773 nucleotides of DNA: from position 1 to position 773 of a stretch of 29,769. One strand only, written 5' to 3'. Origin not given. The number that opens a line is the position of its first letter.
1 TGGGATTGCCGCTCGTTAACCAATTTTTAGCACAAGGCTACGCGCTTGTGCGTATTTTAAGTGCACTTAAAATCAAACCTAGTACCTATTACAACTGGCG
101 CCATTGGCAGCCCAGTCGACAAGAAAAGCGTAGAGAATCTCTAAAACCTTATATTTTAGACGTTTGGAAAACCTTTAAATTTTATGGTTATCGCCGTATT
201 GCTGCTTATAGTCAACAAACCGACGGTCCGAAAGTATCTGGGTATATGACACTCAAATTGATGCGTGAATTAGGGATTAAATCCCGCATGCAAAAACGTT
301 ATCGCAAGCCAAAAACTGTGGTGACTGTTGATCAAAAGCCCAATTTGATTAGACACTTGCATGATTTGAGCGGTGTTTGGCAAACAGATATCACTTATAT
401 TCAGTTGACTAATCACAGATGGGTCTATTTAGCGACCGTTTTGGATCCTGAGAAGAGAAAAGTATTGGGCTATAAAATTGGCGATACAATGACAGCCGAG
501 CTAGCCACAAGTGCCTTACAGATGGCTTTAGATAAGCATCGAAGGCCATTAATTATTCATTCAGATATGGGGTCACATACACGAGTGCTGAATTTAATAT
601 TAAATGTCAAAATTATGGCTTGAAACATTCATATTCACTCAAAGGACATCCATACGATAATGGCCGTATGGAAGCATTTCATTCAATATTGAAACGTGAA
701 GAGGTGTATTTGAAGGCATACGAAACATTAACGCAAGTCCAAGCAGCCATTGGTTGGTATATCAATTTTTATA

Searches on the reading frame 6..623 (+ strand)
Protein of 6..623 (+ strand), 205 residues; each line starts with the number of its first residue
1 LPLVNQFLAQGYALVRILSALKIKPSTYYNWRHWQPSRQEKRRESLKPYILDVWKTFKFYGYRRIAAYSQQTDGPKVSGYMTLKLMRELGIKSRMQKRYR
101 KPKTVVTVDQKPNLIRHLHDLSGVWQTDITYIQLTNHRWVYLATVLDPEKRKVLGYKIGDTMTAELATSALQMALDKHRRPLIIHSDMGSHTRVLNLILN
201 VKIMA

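Call 85: search_protein_families(library=pfam, proteins=[window:6-623:+], max_evalue=0.01)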
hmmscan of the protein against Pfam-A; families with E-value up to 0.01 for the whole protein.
window:6-623:+ (205 aa): 2 families
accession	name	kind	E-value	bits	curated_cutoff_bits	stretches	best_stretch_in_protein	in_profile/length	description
PF00665.32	rve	-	1.6e-15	57.6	32.6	1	123-191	6-77/102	Integrase core domain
PF13276.12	HTH_21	-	2e-08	34.8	28.1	1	42-99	2-60/60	HTH-like domain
